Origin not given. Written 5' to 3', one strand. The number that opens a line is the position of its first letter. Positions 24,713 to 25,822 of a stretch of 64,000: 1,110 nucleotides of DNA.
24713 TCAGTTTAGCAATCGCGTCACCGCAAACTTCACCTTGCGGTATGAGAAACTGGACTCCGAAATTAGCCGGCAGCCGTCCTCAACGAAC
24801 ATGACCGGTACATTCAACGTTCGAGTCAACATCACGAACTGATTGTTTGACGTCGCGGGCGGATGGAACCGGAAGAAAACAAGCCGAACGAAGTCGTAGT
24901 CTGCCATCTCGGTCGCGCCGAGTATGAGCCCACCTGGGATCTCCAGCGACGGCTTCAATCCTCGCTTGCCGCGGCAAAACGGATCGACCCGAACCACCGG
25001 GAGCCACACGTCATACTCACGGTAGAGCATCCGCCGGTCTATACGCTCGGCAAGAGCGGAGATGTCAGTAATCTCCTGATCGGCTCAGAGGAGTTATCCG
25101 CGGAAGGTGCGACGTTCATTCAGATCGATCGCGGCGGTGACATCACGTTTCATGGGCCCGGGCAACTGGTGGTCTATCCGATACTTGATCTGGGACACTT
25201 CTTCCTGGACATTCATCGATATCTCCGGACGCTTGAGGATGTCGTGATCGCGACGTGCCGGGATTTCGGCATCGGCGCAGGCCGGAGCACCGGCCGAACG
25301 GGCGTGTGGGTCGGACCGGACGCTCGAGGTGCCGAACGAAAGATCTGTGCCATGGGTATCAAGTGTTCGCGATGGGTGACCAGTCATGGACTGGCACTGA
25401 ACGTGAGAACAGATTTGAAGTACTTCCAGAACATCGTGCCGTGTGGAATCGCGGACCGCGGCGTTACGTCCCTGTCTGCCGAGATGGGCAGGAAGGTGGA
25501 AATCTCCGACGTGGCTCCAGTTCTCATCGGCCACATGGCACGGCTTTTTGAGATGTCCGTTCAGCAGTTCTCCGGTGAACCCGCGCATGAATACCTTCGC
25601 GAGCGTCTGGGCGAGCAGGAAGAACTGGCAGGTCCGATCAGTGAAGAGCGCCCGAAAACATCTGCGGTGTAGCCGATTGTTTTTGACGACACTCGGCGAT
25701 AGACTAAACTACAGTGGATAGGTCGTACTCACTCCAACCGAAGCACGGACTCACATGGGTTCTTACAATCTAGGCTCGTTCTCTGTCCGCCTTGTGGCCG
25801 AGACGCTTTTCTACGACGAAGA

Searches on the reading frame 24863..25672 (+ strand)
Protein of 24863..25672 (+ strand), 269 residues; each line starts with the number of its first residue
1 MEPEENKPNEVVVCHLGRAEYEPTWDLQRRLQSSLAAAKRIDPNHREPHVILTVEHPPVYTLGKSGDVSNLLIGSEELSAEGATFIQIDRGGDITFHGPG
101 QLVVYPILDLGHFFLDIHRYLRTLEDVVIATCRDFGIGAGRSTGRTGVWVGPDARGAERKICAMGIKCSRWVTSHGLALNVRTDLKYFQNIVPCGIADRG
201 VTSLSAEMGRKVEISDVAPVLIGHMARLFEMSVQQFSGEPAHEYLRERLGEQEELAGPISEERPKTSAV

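Call 56: search_protein_families(library=pfam, proteins=[window:24863-25672:+], max_evalue=0.00001)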
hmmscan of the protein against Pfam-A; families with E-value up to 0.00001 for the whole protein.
window:24863-25672:+ (269 aa): 1 family
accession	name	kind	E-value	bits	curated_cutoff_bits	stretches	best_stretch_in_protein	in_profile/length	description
PF21948.1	LplA-B_cat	-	1.3e-47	162.8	27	1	26-225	7-199/200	Lipoyl protein ligase A/B catalytic domain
